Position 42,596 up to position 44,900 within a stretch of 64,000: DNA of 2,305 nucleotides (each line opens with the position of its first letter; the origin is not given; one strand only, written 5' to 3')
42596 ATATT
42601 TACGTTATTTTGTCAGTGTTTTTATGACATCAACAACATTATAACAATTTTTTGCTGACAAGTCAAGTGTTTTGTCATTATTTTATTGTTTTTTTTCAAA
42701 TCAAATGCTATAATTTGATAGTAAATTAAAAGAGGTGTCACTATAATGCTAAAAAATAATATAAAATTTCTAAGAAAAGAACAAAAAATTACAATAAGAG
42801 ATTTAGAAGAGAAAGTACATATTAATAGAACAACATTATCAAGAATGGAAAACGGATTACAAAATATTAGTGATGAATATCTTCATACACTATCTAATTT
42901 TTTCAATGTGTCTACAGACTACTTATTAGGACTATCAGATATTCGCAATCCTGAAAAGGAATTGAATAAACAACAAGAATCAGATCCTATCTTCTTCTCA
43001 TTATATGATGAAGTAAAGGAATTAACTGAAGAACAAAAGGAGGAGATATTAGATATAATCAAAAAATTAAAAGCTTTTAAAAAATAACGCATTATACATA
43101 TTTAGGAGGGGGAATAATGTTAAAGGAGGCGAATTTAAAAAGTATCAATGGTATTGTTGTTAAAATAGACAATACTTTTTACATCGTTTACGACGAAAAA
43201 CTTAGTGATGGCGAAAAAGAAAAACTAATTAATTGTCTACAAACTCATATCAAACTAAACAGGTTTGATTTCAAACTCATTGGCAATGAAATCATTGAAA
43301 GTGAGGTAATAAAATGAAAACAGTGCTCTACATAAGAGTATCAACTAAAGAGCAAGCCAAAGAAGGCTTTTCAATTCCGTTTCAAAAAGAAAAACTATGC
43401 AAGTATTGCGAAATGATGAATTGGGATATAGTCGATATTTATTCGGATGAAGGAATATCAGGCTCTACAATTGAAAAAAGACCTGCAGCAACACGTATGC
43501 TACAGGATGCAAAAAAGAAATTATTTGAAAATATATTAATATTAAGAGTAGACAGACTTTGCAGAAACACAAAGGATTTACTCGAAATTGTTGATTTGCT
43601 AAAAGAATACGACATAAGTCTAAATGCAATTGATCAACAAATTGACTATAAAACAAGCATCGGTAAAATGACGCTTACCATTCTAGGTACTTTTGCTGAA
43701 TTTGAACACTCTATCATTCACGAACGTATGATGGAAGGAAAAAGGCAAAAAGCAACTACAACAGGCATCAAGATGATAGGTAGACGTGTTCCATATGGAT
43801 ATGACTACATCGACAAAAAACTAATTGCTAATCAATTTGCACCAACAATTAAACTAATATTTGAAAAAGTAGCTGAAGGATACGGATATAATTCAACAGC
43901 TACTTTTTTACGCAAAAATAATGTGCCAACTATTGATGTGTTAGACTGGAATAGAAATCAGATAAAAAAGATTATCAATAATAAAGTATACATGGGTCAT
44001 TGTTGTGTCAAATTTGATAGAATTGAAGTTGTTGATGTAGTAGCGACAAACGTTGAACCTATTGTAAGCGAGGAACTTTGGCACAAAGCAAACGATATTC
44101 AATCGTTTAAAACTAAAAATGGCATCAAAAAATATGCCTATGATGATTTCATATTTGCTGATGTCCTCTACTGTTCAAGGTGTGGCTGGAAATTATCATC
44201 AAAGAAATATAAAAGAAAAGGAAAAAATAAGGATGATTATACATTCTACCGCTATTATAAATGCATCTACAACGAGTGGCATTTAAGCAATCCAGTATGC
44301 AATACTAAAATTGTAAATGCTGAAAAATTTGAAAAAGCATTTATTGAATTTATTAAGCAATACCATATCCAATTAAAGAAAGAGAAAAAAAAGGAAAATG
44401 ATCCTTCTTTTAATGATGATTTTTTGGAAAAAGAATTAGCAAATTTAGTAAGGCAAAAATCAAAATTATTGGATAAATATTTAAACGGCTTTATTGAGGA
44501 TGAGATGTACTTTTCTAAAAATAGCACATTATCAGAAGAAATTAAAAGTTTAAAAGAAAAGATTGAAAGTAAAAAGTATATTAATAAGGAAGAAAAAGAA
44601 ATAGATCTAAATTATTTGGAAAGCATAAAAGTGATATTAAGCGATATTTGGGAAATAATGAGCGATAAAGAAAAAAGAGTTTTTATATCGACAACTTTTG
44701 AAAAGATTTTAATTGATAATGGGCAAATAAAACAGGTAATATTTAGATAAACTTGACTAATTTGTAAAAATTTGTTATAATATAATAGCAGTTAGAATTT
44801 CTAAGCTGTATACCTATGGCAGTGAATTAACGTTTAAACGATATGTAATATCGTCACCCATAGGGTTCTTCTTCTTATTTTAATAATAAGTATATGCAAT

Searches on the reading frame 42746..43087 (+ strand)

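Call 11: search_protein_families(library=pfam, proteins=[window:42746-43087:+], max_evalue=0.01)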
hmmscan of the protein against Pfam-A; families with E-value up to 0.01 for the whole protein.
window:42746-43087:+ (113 aa): 7 families
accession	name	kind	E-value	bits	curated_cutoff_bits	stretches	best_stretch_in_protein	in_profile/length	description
PF01381.28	HTH_3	-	3.2e-14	53.1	23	1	6-60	1-55/55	Helix-turn-helix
PF12844.13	HTH_19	-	3.7e-11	43.2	30.2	1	5-62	3-60/64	Helix-turn-helix domain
PF13443.12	HTH_26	-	6.5e-07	29.9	22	1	6-57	2-54/63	Cro/C1-type HTH DNA-binding domain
PF13560.12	HTH_31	-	2.5e-05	25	27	1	9-57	9-58/64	Helix-turn-helix domain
PF01765.24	RRF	-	0.0013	19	29.7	0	3-55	106-158/164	Ribosome recycling factor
PF13413.12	HTH_25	-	0.0038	17.4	24.6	1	10-37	6-33/62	Helix-turn-helix domain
PF03234.19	CDC37_N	-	0.0049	18.2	26.1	1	4-93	35-126/129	Cdc37 N terminal kinase binding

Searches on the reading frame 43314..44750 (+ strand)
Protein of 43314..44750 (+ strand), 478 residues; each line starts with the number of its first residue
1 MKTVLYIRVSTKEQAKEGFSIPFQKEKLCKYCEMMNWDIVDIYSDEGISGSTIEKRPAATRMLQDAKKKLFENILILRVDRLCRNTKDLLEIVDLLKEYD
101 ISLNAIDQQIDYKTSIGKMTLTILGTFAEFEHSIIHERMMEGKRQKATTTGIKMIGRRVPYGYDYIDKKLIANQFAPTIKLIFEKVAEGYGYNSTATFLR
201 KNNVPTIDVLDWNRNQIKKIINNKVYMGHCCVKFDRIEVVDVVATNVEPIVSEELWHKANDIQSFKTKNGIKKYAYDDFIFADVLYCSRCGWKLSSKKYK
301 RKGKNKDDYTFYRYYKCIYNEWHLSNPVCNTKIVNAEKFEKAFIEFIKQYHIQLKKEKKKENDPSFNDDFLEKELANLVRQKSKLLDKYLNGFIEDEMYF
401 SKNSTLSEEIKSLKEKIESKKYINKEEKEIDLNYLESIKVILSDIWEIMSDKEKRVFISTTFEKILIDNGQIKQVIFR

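Call 11: search_protein_families(library=pfam, proteins=[window:43314-44750:+], max_evalue=0.01)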
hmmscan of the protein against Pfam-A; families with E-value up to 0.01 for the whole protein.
window:43314-44750:+ (478 aa): 3 families
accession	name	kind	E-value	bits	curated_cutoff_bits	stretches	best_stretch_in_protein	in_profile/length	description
PF00239.26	Resolvase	-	4.2e-36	124.6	23.3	1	4-147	2-140/145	Resolvase, N terminal domain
PF07508.19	Recombinase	-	5e-18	65.7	21.1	1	176-262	4-98/102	Recombinase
PF13408.12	Zn_ribbon_recom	-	5.2e-07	30.4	25.3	1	281-348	2-58/58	Recombinase zinc beta ribbon domain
